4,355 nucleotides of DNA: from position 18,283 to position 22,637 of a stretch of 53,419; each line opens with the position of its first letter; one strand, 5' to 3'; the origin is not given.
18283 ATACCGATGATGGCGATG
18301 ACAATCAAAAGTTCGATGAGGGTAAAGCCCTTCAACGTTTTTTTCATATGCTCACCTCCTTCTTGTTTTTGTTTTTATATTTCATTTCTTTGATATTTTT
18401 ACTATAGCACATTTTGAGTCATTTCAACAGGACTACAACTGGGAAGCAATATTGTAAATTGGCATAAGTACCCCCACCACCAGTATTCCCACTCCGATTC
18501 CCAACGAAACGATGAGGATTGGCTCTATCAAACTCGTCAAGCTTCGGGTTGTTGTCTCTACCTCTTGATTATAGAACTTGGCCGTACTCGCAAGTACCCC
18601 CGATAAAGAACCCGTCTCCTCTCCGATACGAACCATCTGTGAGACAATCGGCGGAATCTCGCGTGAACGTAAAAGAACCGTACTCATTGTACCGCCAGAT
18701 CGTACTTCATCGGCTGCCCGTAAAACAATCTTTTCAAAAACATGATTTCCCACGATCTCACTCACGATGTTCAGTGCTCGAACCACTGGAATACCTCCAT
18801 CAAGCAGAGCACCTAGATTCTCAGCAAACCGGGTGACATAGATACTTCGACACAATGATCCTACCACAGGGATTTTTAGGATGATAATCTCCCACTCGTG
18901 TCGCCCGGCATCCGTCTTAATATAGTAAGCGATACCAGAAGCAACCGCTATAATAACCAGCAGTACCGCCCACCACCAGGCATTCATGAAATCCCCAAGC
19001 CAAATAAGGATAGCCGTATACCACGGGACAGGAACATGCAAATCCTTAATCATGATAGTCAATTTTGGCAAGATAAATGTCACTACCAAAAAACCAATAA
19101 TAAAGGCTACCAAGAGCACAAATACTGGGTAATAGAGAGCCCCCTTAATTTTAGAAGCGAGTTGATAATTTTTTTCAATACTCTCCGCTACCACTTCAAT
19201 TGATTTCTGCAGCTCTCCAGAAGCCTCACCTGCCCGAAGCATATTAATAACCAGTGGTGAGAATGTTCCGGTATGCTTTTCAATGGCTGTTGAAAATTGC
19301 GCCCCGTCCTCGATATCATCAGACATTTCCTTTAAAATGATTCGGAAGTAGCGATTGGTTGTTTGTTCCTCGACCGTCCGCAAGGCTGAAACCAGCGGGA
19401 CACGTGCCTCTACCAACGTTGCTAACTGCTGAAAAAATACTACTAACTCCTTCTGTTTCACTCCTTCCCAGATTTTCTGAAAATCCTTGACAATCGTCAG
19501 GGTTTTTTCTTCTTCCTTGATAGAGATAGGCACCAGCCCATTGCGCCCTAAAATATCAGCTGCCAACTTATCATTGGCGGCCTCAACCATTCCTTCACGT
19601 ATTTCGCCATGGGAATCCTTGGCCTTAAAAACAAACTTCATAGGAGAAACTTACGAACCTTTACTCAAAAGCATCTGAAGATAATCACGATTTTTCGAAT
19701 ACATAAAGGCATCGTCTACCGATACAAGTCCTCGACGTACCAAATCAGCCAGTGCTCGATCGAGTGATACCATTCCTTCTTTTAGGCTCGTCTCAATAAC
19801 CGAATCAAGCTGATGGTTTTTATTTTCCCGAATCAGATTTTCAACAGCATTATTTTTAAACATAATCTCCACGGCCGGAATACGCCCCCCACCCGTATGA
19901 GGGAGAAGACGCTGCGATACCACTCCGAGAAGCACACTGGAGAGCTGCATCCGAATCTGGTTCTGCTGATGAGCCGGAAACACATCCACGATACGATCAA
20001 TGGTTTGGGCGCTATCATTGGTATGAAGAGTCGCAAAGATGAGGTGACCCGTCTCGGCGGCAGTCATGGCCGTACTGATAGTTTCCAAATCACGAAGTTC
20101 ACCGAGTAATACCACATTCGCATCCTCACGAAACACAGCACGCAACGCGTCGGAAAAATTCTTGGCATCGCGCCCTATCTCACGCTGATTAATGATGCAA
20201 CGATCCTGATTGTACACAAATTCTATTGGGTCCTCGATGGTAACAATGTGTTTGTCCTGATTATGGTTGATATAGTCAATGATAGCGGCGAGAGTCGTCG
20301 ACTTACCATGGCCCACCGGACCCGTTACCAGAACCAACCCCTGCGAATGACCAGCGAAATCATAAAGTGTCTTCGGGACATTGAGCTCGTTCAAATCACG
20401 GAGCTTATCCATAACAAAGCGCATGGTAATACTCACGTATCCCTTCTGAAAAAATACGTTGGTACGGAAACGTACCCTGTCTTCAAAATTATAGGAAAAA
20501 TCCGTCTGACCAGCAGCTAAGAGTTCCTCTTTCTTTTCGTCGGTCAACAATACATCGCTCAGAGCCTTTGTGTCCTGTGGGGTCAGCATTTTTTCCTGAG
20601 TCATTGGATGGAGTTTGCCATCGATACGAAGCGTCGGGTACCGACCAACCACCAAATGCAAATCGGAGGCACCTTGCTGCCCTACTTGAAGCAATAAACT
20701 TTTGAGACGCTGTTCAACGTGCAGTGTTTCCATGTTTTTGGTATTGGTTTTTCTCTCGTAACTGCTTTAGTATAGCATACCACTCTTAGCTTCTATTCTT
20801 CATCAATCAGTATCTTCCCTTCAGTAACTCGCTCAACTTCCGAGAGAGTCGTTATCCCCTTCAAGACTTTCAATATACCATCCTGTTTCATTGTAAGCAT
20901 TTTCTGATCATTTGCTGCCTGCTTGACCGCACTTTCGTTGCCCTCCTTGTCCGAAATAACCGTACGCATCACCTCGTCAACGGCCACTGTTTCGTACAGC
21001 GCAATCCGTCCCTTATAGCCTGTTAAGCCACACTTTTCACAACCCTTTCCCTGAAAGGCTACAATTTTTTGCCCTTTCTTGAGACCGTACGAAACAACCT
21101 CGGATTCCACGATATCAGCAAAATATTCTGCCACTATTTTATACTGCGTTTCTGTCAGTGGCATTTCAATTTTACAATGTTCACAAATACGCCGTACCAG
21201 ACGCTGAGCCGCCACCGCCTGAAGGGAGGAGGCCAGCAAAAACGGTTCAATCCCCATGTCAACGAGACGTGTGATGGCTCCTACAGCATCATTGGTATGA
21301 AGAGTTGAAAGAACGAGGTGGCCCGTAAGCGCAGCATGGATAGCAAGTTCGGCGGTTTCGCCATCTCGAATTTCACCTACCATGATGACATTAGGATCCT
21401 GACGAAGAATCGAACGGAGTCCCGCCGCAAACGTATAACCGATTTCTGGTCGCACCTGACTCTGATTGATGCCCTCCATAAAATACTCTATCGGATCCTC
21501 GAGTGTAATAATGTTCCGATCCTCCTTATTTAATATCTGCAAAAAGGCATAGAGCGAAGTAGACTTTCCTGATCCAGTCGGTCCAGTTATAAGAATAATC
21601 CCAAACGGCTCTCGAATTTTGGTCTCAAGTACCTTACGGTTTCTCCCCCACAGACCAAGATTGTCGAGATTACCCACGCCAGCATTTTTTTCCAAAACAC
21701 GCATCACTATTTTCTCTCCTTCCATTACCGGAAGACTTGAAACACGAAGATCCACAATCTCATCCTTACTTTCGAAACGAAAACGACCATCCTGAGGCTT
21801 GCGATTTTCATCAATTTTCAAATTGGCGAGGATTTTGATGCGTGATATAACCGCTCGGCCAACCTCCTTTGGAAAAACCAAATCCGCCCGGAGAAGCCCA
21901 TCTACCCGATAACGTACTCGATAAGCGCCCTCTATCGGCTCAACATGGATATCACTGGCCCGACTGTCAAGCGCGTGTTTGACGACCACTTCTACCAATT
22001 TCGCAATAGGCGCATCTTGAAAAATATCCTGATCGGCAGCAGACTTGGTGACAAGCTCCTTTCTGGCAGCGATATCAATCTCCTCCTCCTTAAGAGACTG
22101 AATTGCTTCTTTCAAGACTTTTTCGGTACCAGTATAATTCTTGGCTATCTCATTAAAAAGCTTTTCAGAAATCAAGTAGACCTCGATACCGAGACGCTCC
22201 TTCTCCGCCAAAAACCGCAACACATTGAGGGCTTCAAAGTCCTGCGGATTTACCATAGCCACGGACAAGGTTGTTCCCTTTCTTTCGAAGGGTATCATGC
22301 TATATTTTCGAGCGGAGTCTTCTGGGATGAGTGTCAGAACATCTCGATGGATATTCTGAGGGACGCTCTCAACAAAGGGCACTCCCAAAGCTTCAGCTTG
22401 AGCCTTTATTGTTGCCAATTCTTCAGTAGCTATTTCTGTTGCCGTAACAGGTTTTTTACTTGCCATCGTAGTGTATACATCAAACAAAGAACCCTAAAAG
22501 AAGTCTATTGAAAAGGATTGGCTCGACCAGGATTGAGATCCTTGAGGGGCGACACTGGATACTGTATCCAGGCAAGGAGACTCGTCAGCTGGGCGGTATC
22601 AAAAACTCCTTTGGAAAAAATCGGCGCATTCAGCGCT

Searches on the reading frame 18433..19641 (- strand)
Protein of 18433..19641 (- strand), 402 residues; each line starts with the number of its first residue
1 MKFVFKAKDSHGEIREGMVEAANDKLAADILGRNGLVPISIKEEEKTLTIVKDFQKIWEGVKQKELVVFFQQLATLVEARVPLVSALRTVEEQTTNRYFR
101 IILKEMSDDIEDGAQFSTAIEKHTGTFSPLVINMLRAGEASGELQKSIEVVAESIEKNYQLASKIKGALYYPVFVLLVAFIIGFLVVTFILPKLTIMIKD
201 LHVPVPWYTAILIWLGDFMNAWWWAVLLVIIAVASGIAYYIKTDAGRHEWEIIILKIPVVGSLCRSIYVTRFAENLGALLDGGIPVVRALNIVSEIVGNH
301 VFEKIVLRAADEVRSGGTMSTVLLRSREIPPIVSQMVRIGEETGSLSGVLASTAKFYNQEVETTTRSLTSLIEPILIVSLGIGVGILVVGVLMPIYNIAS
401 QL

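Call 43: search_protein_families(library=phrogs, proteins=[window:18433-19641:-], max_evalue=0.001)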
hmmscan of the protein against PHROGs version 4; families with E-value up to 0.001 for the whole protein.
window:18433-19641:- (402 aa): 1 family
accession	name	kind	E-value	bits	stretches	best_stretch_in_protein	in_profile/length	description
phrog_32363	-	unknown function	1.1e-07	32.5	1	225-397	113-284/290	-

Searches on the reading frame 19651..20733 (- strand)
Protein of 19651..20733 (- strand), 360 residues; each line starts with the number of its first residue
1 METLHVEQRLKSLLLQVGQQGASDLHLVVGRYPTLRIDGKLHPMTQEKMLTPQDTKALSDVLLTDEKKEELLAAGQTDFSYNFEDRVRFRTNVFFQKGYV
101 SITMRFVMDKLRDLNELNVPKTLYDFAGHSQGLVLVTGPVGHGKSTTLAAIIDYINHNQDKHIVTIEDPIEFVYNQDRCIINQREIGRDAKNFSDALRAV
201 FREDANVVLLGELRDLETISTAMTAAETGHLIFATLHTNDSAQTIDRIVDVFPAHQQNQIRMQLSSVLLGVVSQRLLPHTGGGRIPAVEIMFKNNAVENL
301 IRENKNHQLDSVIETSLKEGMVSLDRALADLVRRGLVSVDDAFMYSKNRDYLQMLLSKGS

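Call 43: search_protein_families(library=phrogs, proteins=[window:19651-20733:-], max_evalue=0.001)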
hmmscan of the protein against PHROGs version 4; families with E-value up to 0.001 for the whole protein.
window:19651-20733:- (360 aa): 2 families
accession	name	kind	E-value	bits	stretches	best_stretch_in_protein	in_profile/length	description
phrog_19065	-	unknown function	4.2e-32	112.5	1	6-279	90-380/522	-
phrog_26606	-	unknown function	1.1e-24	88.1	1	75-314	75-297/323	-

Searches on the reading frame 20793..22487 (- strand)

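Call 43: search_protein_families(library=phrogs, proteins=[window:20793-22487:-], max_evalue=0.001)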
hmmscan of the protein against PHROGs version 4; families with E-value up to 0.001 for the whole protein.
window:20793-22487:- (564 aa): 2 families
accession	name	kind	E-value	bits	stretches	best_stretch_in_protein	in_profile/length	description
phrog_19065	-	unknown function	1e-114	385.1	1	65-557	22-491/522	-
phrog_26606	-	unknown function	2.2e-58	198.8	1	163-433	4-269/323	-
